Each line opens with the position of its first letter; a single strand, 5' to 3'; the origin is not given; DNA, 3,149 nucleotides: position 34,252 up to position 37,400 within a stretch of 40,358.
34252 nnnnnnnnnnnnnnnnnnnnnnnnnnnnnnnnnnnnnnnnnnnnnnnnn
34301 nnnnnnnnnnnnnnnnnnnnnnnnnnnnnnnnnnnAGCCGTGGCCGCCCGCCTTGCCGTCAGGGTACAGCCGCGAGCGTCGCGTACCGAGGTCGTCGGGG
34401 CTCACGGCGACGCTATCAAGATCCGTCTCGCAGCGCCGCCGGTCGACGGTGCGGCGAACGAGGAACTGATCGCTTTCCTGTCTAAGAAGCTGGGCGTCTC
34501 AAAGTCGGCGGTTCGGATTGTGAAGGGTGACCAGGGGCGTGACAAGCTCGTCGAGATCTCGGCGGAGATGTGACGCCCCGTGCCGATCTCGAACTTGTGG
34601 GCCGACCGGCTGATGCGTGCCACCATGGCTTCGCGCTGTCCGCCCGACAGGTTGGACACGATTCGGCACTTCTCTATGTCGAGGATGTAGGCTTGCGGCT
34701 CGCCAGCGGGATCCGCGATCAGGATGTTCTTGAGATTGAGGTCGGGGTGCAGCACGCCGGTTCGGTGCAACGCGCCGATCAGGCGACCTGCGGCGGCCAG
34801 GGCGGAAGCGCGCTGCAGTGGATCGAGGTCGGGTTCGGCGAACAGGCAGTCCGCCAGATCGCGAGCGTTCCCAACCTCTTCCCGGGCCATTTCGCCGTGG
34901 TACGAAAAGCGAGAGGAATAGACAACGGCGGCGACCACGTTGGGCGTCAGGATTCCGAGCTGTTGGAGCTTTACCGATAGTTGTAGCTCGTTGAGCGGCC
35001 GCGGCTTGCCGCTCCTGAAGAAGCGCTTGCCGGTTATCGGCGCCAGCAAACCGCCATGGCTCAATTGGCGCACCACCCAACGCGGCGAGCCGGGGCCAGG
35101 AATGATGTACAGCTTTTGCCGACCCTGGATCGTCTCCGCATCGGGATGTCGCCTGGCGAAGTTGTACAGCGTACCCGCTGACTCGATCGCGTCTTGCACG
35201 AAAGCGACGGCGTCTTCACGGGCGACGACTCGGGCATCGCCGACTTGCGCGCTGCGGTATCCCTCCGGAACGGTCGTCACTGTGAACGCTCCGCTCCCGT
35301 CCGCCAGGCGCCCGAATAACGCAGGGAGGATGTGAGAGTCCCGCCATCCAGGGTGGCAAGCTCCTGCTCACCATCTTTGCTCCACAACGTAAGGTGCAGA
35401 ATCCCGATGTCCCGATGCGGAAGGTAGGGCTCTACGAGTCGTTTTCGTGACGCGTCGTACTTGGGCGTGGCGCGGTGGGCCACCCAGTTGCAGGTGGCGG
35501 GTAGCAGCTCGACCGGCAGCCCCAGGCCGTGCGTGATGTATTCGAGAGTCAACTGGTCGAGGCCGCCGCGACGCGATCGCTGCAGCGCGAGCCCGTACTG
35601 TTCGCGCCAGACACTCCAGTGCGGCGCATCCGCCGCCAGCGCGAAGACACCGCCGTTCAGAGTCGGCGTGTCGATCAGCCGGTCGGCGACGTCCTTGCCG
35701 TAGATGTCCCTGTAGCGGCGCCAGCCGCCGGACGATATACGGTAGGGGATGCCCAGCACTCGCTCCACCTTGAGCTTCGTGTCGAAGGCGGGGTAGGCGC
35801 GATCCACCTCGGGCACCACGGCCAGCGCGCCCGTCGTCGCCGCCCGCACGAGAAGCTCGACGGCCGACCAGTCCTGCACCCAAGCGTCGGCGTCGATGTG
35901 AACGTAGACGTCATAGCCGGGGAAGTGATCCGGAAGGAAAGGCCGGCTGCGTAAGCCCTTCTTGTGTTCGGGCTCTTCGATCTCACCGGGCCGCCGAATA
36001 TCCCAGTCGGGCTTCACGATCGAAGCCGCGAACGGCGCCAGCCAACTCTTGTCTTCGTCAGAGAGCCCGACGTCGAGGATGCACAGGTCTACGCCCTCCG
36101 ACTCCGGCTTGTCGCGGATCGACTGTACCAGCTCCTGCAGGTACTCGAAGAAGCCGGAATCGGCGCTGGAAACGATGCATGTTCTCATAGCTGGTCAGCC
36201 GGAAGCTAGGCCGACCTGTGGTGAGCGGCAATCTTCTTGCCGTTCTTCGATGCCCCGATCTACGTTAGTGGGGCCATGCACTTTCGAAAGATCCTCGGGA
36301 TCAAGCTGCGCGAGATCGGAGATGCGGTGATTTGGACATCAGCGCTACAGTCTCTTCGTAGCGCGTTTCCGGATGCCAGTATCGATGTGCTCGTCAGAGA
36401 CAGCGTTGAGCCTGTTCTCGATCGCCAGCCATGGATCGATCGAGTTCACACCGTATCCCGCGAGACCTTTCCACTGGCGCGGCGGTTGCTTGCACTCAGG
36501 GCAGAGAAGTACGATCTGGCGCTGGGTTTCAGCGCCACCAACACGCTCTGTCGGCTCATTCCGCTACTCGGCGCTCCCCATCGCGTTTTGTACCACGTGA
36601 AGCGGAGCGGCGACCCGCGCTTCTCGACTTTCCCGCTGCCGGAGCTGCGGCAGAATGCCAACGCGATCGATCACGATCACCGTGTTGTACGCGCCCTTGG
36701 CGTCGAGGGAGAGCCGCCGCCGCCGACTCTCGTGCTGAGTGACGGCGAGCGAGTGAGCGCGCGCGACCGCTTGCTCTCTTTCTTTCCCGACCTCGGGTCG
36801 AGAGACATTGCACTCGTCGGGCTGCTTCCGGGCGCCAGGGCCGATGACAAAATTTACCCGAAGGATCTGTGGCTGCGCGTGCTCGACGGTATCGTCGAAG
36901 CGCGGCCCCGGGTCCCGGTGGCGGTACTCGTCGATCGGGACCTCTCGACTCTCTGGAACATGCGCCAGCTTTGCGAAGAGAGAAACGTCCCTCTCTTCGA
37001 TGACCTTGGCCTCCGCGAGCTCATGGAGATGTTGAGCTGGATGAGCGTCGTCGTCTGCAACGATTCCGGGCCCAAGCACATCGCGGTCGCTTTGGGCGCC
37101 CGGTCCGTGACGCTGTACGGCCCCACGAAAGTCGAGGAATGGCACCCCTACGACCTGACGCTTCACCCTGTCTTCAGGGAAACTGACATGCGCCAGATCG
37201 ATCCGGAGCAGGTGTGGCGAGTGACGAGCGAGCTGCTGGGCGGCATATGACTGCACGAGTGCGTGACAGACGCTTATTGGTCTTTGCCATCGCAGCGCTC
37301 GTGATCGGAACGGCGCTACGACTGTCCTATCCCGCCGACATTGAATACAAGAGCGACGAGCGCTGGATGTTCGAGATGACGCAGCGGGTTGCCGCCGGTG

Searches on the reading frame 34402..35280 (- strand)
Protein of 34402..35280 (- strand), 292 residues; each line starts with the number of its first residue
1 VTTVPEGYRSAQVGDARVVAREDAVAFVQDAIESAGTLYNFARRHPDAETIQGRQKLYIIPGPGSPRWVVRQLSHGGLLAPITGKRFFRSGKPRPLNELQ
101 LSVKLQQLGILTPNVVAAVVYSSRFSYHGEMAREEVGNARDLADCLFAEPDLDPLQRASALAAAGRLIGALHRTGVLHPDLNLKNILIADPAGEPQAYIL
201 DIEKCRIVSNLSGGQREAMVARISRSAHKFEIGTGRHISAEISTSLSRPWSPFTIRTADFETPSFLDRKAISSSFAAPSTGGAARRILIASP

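Call 11: search_protein_families(library=pfam, proteins=[window:34402-35280:-], max_evalue=0.001)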
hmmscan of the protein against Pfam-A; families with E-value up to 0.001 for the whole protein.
window:34402-35280:- (292 aa): 1 family
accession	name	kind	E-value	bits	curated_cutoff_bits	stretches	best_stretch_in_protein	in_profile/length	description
PF06293.20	Kdo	-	9.5e-19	68.1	21.3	1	68-226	30-189/207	Lipopolysaccharide kinase (Kdo/WaaP) family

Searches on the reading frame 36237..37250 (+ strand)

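Call 11: search_protein_families(library=pfam, proteins=[window:36237-37250:+], max_evalue=0.001)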
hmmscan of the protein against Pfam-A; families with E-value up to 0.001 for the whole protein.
window:36237-37250:+ (337 aa): 1 family
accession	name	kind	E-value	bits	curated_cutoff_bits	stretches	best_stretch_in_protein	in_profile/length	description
PF01075.23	Glyco_transf_9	-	6.8e-22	78.4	22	1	86-306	7-221/247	Glycosyltransferase family 9 (heptosyltransferase)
